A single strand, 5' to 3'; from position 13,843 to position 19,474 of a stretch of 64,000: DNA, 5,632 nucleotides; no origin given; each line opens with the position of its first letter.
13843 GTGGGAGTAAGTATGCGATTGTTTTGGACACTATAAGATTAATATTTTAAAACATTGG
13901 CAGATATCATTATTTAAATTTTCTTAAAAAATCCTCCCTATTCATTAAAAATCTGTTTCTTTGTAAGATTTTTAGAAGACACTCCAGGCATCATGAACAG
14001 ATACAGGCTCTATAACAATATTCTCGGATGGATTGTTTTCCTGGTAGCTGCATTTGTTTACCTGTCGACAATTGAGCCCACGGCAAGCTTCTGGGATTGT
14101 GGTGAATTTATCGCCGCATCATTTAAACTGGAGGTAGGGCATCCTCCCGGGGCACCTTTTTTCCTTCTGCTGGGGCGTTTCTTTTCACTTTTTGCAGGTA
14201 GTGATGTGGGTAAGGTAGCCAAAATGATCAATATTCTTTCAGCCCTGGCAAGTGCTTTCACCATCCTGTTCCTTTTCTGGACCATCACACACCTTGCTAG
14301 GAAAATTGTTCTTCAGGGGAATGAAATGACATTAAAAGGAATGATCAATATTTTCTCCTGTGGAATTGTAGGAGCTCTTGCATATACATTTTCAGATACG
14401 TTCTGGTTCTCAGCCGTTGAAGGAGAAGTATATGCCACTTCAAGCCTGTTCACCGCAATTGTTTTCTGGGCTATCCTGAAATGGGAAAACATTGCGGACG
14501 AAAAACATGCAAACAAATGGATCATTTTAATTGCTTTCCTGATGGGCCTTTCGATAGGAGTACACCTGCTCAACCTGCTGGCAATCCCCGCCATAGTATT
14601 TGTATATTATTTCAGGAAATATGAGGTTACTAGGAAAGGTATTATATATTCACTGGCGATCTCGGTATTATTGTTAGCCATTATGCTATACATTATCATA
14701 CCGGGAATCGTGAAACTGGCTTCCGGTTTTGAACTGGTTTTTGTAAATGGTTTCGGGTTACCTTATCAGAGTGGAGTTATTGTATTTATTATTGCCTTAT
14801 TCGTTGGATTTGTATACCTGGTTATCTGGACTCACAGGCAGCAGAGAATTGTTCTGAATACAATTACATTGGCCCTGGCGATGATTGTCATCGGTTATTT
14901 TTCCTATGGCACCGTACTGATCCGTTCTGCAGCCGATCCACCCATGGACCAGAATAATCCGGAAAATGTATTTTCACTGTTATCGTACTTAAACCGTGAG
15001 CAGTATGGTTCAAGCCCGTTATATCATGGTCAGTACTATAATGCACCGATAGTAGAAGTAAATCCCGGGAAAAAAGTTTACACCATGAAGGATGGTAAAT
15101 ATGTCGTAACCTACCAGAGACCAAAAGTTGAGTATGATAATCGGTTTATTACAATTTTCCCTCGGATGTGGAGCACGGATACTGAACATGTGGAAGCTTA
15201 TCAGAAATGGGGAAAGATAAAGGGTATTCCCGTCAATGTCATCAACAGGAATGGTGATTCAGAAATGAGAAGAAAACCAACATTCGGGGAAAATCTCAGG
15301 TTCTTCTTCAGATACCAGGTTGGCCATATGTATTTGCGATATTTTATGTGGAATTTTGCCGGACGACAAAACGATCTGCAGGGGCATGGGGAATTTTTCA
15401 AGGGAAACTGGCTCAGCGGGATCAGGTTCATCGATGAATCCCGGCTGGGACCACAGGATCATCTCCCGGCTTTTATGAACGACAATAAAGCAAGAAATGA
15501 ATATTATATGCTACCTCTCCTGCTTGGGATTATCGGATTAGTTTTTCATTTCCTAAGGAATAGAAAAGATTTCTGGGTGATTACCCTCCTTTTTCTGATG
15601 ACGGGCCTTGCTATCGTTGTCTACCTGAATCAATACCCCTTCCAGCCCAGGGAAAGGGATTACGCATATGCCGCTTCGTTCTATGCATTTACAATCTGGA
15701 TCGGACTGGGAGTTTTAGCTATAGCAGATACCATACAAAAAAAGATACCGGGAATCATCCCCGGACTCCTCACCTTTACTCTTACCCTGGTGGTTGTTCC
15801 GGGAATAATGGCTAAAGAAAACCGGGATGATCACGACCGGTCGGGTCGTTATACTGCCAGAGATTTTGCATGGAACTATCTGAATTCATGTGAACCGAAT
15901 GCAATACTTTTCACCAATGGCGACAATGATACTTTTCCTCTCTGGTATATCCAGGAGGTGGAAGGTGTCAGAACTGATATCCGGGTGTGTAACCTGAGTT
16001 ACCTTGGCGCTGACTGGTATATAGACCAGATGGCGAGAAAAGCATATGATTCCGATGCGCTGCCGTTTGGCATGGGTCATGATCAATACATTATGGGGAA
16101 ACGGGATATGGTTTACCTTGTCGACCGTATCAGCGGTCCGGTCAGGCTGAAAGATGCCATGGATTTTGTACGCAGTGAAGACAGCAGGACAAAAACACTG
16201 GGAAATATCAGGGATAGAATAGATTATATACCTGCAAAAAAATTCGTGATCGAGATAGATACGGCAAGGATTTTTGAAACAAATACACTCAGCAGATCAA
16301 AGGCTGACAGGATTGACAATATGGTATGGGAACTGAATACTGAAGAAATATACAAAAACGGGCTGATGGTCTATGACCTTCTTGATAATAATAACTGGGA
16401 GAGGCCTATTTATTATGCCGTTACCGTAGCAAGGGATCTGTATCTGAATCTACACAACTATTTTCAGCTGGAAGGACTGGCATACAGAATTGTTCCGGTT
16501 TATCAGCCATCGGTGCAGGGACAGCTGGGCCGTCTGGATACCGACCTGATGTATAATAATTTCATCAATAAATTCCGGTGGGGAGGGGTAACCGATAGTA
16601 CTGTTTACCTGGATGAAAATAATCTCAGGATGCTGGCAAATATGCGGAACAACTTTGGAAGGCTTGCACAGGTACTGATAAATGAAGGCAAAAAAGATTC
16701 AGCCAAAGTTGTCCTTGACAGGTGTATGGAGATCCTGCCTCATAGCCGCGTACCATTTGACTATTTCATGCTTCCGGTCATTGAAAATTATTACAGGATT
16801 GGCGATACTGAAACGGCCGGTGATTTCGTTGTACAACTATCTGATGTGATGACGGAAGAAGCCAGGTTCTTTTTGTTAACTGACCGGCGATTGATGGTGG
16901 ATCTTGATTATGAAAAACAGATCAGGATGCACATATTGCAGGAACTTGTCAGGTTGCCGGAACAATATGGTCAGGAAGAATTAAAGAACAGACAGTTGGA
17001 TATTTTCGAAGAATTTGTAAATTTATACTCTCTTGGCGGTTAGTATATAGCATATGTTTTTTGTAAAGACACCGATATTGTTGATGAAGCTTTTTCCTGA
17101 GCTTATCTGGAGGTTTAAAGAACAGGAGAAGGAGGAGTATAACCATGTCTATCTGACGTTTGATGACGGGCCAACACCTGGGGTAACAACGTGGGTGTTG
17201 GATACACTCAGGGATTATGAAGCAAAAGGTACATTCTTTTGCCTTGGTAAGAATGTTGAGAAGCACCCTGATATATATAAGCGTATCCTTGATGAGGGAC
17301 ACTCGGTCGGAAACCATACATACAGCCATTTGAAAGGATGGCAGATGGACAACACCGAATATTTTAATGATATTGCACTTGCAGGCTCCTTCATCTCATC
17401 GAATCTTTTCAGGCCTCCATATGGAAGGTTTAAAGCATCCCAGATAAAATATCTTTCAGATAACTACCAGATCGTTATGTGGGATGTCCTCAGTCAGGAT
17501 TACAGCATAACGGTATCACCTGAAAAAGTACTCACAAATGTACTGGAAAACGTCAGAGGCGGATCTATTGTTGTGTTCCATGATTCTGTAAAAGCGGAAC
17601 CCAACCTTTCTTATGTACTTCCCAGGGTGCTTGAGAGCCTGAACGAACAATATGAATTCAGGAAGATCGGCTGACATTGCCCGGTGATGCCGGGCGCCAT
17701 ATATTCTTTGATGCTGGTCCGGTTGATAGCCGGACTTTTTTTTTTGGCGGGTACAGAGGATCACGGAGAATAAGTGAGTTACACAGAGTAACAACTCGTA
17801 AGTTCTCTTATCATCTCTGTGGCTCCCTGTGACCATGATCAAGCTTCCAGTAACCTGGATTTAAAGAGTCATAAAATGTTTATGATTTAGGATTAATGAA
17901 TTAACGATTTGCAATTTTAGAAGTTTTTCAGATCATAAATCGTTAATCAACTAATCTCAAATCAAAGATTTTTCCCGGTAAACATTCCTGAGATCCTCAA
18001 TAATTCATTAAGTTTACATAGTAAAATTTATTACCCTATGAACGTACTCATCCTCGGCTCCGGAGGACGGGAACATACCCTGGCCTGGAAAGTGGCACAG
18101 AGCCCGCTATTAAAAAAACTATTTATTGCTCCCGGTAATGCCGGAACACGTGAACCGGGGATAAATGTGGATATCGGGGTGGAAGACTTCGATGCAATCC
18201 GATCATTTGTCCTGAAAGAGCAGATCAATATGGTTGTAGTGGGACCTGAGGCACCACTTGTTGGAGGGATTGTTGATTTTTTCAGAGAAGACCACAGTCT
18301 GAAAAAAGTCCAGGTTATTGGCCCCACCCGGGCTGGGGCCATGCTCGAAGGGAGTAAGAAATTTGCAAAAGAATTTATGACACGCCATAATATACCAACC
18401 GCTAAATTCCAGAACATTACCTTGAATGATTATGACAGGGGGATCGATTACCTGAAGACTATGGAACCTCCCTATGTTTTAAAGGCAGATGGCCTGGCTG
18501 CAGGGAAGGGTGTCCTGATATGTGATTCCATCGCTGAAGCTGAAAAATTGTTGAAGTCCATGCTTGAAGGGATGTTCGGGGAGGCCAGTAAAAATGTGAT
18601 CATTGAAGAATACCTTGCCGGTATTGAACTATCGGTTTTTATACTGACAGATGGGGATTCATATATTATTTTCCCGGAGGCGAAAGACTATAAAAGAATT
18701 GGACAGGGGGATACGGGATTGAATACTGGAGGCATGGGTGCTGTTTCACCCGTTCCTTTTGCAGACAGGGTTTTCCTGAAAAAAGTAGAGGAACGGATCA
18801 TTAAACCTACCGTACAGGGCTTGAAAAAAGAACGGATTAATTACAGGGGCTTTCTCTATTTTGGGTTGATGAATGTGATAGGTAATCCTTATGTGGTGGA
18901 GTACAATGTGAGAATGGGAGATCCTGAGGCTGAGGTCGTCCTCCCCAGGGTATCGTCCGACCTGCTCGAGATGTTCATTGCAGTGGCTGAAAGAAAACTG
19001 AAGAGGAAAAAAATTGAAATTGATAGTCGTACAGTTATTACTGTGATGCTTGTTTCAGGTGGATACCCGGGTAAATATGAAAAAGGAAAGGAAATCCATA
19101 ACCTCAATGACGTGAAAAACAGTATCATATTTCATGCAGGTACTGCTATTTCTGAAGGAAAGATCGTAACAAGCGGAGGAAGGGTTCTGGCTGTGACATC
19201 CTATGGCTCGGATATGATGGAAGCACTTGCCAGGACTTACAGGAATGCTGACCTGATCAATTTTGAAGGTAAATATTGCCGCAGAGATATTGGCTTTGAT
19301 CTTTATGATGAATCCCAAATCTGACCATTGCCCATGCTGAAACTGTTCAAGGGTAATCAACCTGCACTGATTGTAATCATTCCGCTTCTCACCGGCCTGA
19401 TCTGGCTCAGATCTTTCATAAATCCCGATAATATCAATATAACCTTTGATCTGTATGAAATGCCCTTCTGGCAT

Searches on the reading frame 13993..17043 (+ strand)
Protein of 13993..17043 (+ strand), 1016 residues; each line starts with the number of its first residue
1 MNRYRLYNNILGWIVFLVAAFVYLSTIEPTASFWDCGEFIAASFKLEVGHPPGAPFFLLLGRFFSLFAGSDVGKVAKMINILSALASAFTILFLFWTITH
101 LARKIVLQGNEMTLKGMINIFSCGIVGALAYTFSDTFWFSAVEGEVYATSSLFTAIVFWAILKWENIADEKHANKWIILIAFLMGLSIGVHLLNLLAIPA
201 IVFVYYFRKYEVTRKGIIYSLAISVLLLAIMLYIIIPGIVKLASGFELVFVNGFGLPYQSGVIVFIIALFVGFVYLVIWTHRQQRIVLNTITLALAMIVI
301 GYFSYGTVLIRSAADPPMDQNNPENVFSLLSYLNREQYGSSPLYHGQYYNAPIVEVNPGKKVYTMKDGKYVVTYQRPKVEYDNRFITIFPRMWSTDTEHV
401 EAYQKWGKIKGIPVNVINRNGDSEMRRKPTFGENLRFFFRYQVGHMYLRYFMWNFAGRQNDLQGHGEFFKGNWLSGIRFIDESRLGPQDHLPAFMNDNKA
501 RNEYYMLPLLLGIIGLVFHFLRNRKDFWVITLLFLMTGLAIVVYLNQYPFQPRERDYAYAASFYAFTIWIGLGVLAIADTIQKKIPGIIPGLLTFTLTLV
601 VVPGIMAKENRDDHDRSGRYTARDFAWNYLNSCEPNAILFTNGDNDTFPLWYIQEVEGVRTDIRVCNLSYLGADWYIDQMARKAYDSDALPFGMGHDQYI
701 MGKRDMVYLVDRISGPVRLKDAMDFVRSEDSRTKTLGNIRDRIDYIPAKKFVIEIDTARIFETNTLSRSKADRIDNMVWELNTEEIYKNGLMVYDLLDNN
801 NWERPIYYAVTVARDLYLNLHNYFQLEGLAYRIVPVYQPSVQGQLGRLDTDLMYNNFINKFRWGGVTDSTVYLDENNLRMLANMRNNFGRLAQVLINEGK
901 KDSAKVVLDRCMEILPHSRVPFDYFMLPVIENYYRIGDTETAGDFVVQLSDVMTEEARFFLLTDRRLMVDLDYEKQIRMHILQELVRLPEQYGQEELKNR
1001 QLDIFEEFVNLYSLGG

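Call 55: search_protein_families(library=pfam, proteins=[window:13993-17043:+], max_evalue=0.00001)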
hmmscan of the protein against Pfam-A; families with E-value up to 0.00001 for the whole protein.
window:13993-17043:+ (1016 aa): 1 family
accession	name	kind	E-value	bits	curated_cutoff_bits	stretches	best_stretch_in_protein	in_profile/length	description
PF11028.14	TMEM260-like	-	1.6e-78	263.1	24.2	1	35-212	1-177/179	Protein O-mannosyl-transferase TMEM260-like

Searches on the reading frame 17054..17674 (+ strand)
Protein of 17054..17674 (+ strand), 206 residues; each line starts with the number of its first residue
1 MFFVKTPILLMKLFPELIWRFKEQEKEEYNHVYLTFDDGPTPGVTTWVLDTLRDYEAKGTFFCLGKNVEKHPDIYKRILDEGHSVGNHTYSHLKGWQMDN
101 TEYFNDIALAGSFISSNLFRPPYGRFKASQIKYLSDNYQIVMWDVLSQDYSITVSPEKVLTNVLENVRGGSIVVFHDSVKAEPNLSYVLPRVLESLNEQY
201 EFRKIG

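Call 55: search_protein_families(library=pfam, proteins=[window:17054-17674:+], max_evalue=0.00001)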
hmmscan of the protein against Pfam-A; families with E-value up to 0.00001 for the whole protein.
window:17054-17674:+ (206 aa): 1 family
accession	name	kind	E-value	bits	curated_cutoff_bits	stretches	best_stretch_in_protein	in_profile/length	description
PF01522.26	Polysacc_deac_1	-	1.1e-27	96.9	23.1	1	28-135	5-117/124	Polysaccharide deacetylase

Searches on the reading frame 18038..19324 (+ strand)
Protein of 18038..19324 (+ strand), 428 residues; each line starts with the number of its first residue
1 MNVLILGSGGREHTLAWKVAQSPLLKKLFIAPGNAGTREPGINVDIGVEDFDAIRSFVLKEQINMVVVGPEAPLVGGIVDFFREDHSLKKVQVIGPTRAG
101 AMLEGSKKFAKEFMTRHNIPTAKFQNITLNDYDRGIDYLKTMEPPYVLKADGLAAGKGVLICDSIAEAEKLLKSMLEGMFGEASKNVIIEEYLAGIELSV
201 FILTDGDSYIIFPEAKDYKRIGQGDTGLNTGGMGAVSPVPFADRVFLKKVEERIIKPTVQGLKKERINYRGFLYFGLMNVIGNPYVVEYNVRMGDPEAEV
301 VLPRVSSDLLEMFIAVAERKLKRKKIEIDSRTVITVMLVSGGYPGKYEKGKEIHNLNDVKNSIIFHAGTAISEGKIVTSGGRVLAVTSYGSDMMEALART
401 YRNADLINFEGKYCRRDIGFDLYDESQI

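Call 55: search_protein_families(library=pfam, proteins=[window:18038-19324:+], max_evalue=0.00001)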
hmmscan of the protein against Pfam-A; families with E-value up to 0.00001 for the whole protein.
window:18038-19324:+ (428 aa): 3 families
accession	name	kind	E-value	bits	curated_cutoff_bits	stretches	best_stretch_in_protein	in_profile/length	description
PF01071.24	GARS_A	-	3.6e-68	229.7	27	1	105-298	1-194/194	Phosphoribosylglycinamide synthetase, ATP-grasp (A) domain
PF02844.21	GARS_N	-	4.5e-34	117.6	29.5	1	1-104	1-100/100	Phosphoribosylglycinamide synthetase, N domain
PF02843.22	GARS_C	-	2.9e-30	104.9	34.8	1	334-420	2-91/92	Phosphoribosylglycinamide synthetase, C domain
